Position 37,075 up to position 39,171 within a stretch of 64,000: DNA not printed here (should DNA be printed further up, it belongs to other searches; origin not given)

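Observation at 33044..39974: Six-gene translationally coupled operon joining the CDP-3,6-dideoxyhexose pathway to a NeuB-type aldolase, a YerE-like ThDP enzyme and a polyprenyl-phosphate GT2: predicted route to an unusual branched or chain-extended deoxysugar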

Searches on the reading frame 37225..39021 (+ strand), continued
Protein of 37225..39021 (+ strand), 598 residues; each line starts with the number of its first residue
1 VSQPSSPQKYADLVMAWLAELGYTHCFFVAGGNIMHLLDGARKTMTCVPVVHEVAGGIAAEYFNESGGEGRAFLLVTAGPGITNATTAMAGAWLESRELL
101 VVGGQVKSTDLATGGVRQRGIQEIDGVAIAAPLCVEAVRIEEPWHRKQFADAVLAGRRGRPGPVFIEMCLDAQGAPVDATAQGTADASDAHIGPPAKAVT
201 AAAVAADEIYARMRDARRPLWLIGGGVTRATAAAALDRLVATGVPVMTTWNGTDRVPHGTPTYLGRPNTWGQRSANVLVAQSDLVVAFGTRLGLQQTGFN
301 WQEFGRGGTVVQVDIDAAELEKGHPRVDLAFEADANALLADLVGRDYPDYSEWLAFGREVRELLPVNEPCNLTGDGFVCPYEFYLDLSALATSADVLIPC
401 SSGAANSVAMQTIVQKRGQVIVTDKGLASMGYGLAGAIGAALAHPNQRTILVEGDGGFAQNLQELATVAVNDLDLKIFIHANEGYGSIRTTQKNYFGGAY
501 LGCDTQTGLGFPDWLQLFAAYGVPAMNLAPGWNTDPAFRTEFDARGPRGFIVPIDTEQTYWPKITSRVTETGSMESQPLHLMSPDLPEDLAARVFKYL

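Call 49: find_homologous_proteins(query=window:37225-39018:+)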
Query window:37225-39018:+ (598 aa): 5579 proteins with E <= 0.001 among 8000 candidates; the best 120 are listed.
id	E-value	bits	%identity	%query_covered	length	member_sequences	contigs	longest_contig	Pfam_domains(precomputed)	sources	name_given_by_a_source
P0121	0.0e+0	1368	100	100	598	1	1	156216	PF02775.27,PF02776.24,PF00205.29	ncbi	ncbi:MAG: thiamine pyrophosphate-binding protein [Actinomycetota bacterium]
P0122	2.2e-289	979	72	99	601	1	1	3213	PF02775.27,PF02776.24,PF00205.29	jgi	jgi:acetolactate synthase-1/2/3 large subunit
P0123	9.8e-288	974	73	99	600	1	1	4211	PF02775.27,PF02776.24,PF00205.29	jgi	jgi:acetolactate synthase-1/2/3 large subunit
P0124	3.0e-286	969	72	100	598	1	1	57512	PF02775.27,PF02776.24,PF00205.29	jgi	jgi:acetolactate synthase I/II/III large subunit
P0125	2.0e-285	966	72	99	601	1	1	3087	PF02775.27,PF02776.24,PF00205.29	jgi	jgi:acetolactate synthase I/II/III large subunit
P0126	4.3e-281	952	73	98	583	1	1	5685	PF02775.27,PF02776.24,PF00205.29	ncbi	-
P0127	4.4e-280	949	70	99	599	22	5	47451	PF02775.27,PF02776.24,PF00205.29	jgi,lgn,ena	jgi:acetolactate synthase-1/2/3 large subunit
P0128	2.1e-277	940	69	100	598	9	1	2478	PF02775.27,PF02776.24,PF00205.29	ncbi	-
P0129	2.8e-276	936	70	100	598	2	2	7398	PF02775.27,PF02776.24,PF00205.29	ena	-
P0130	7.1e-275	932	67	100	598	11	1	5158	PF02775.27,PF02776.24,PF00205.29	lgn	-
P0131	7.4e-272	922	69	99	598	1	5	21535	PF02775.27,PF02776.24,PF00205.29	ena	-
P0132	1.8e-270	917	68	99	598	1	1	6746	PF02775.27,PF02776.24,PF00205.29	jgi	jgi:acetolactate synthase I/II/III large subunit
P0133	3.9e-270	916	70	98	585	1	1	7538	PF02775.27,PF02776.24,PF00205.29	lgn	-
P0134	4.3e-270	916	68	100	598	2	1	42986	PF02775.27,PF02776.24,PF00205.29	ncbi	ncbi:MAG: thiamine pyrophosphate-binding protein [Actinomycetota bacterium]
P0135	6.9e-270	915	66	100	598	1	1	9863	PF02775.27,PF02776.24,PF00205.29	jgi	jgi:acetolactate synthase I/II/III large subunit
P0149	7.5e-261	885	67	98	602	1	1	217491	PF02775.27,PF02776.24,PF00205.29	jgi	jgi:acetolactate synthase-1/2/3 large subunit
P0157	2.7e-258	877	67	100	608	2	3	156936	PF02775.27,PF02776.24,PF00205.29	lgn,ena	-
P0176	1.2e-254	865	63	100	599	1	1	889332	PF02775.27,PF02776.24,PF00205.29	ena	-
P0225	2.7e-249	847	63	98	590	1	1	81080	PF02775.27,PF02776.24,PF00205.29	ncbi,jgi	jgi:acetolactate synthase-1/2/3 large subunit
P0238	7.9e-249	846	65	99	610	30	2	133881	PF02775.27,PF02776.24,PF00205.29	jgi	-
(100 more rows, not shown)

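Call 93: find_encoding_contigs(protein=P0176, flank=8000, max_places=1)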
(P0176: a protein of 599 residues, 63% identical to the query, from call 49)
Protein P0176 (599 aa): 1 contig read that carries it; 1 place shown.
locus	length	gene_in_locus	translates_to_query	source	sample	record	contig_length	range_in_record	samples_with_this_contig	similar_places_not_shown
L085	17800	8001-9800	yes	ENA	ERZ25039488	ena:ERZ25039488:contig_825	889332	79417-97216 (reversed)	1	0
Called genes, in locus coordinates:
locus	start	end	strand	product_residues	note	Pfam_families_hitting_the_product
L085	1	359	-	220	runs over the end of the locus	-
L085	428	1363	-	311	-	PF25390:WD40_RLD, PF13540:RCC1_2, PF00415:RCC1, PF13540:RCC1_2, PF00415:RCC1 (weak), PF13540:RCC1_2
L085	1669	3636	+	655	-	PF20706:GT4-conflict (faint), PF00534:Glycos_transf_1, PF13692:Glyco_trans_1_4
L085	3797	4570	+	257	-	PF00483:NTP_transferase, PF12804:NTP_transf_3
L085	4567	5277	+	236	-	PF01370:Epimerase, PF05368:NmrA (weak), PF07993:NAD_binding_4 (faint), PF13460:NAD_binding_10, PF01370:Epimerase, PF16363:GDP_Man_Dehyd (weak)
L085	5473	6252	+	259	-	PF01041:DegT_DnrJ_EryC1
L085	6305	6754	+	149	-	PF01041:DegT_DnrJ_EryC1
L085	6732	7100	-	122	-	-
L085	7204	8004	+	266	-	PF03102:NeuB, PF08666:SAF (weak)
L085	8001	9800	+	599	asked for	PF02776:TPP_enzyme_N, PF00205:TPP_enzyme_M, PF02775:TPP_enzyme_C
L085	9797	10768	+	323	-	PF00535:Glycos_transf_2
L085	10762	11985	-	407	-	PF13489:Methyltransf_23, PF13847:Methyltransf_31 (weak), PF08241:Methyltransf_11, PF08242:Methyltransf_12, PF13649:Methyltransf_25, PF22674:C2185-like_N (weak)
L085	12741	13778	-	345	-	PF01370:Epimerase, PF07993:NAD_binding_4 (faint), PF16363:GDP_Man_Dehyd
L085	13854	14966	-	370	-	PF01041:DegT_DnrJ_EryC1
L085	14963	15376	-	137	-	PF05523:FdtA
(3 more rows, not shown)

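Call 94: find_encoding_contigs(protein=P0149, flank=8000, max_places=1)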
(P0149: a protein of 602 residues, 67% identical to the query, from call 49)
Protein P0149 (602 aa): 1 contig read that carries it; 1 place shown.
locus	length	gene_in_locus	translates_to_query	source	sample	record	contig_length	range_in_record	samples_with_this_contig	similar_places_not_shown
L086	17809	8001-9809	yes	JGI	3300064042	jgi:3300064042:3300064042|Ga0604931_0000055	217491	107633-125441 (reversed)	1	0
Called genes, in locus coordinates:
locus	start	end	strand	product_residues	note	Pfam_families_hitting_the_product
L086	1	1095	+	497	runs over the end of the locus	PF09913:DUF2142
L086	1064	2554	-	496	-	PF09913:DUF2142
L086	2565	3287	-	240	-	PF00535:Glycos_transf_2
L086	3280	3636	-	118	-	PF10066:DUF2304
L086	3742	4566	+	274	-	PF00483:NTP_transferase, PF12804:NTP_transf_3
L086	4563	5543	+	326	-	PF01370:Epimerase, PF02719:Polysacc_synt_2, PF04321:RmlD_sub_bind, PF05368:NmrA (weak), PF01073:3Beta_HSD, PF07993:NAD_binding_4, PF13460:NAD_binding_10, PF16363:GDP_Man_Dehyd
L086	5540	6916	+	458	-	PF01041:DegT_DnrJ_EryC1, PF01053:Cys_Met_Meta_PP (weak), PF01212:Beta_elim_lyase (weak)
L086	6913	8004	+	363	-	PF03102:NeuB, PF08666:SAF (weak)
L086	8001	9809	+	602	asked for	PF02776:TPP_enzyme_N, PF00205:TPP_enzyme_M, PF02775:TPP_enzyme_C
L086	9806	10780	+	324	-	PF00535:Glycos_transf_2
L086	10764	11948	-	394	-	PF13489:Methyltransf_23, PF08241:Methyltransf_11, PF08242:Methyltransf_12, PF13649:Methyltransf_25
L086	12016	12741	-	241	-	-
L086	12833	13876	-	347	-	PF01073:3Beta_HSD, PF01370:Epimerase, PF07993:NAD_binding_4 (faint), PF16363:GDP_Man_Dehyd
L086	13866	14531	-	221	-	PF00702:Hydrolase, PF12710:HAD, PF13419:HAD_2, PF13242:Hydrolase_like (weak)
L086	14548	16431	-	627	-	-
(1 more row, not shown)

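Call 95: find_encoding_contigs(protein=P0157, flank=8000, max_places=1)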
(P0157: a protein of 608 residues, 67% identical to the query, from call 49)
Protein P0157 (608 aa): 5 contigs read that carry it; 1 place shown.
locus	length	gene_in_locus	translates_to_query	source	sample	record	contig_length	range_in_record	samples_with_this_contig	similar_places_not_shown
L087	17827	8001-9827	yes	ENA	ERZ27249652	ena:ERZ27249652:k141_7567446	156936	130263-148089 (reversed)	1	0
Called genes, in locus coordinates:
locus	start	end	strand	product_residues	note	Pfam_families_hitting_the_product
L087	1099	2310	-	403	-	-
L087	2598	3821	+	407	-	PF01966:HD (faint), PF19276:HD_assoc_2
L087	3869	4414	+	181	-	PF00908:dTDP_sugar_isom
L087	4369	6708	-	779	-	-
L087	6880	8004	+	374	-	PF03102:NeuB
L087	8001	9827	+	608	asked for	PF02776:TPP_enzyme_N, PF00205:TPP_enzyme_M, PF02775:TPP_enzyme_C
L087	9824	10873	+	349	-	PF00535:Glycos_transf_2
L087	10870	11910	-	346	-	PF01073:3Beta_HSD, PF01370:Epimerase, PF07993:NAD_binding_4 (weak), PF16363:GDP_Man_Dehyd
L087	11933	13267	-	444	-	PF01041:DegT_DnrJ_EryC1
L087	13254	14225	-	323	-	PF01073:3Beta_HSD, PF01370:Epimerase, PF02719:Polysacc_synt_2, PF04321:RmlD_sub_bind, PF07993:NAD_binding_4, PF13460:NAD_binding_10, PF16363:GDP_Man_Dehyd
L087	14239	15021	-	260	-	PF00483:NTP_transferase, PF12804:NTP_transf_3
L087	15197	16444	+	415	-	PF13489:Methyltransf_23, PF08241:Methyltransf_11, PF08242:Methyltransf_12, PF13649:Methyltransf_25, PF13847:Methyltransf_31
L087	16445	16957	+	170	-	-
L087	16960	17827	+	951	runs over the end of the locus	-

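Call 96: find_encoding_contigs(protein=P0238, flank=8000, max_places=1)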
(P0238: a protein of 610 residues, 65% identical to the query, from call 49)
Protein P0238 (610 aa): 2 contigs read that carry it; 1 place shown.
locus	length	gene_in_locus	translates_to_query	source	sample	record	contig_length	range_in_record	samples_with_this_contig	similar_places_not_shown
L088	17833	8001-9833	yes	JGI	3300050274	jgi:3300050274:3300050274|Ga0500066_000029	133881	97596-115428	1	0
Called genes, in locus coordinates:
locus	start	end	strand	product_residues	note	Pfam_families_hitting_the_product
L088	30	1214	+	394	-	PF13439:Glyco_transf_4, PF13579:Glyco_trans_4_4 (weak), PF00534:Glycos_transf_1, PF20706:GT4-conflict, PF13692:Glyco_trans_1_4, PF13524:Glyco_trans_1_2 (weak)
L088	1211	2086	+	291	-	PF13489:Methyltransf_23, PF07021:MetW, PF13649:Methyltransf_25, PF13847:Methyltransf_31, PF08241:Methyltransf_11, PF08242:Methyltransf_12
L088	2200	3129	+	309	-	PF01075:Glyco_transf_9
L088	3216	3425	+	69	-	-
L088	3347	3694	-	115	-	PF00665:rve (weak)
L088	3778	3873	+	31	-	-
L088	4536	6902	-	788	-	-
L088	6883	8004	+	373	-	PF03102:NeuB, PF08666:SAF (weak)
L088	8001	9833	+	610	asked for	PF02776:TPP_enzyme_N, PF00205:TPP_enzyme_M, PF02775:TPP_enzyme_C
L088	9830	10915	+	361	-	PF00535:Glycos_transf_2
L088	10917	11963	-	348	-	PF01370:Epimerase, PF07993:NAD_binding_4, PF16363:GDP_Man_Dehyd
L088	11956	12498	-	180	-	PF00702:Hydrolase (weak), PF13419:HAD_2 (weak), PF12710:HAD (weak)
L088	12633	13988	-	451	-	PF01041:DegT_DnrJ_EryC1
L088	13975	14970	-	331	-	PF01073:3Beta_HSD, PF01370:Epimerase, PF02719:Polysacc_synt_2, PF04321:RmlD_sub_bind, PF07993:NAD_binding_4, PF16363:GDP_Man_Dehyd, PF13460:NAD_binding_10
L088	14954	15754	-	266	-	PF00483:NTP_transferase, PF12804:NTP_transf_3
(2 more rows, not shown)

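Call 97: find_encoding_contigs(protein=P0225, flank=8000, max_places=1)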
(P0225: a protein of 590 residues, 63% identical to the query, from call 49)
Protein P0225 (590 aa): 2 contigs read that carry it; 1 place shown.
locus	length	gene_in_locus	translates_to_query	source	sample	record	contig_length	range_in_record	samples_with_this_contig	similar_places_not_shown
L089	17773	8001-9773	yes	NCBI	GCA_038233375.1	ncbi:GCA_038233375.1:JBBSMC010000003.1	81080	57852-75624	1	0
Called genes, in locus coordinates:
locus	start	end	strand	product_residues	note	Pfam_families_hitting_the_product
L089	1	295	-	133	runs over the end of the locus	PF01850:PIN (weak)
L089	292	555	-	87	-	-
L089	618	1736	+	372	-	PF01073:3Beta_HSD (weak), PF01370:Epimerase, PF02719:Polysacc_synt_2 (weak), PF04321:RmlD_sub_bind (weak), PF16363:GDP_Man_Dehyd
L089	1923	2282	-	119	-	PF01850:PIN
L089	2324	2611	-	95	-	PF02604:PhdYeFM_antitox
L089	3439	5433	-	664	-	PF01370:Epimerase, PF04321:RmlD_sub_bind, PF16363:GDP_Man_Dehyd, PF14528:LAGLIDADG_3 (faint), PF01370:Epimerase, PF16363:GDP_Man_Dehyd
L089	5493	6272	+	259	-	PF00483:NTP_transferase, PF12804:NTP_transf_3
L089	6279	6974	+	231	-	PF01370:Epimerase (weak), PF00106:adh_short, PF13561:adh_short_C2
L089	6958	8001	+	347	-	PF01761:DHQ_synthase, PF24621:DHQS_C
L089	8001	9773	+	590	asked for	PF02776:TPP_enzyme_N, PF00205:TPP_enzyme_M, PF02775:TPP_enzyme_C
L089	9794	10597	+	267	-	-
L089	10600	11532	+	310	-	PF01370:Epimerase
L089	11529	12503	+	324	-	PF00535:Glycos_transf_2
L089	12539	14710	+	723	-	-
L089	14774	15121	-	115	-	-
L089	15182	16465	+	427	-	PF09594:GT87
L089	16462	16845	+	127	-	PF04138:GtrA_DPMS_TM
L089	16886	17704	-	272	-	PF13489:Methyltransf_23, PF13847:Methyltransf_31, PF08241:Methyltransf_11, PF08242:Methyltransf_12, PF13649:Methyltransf_25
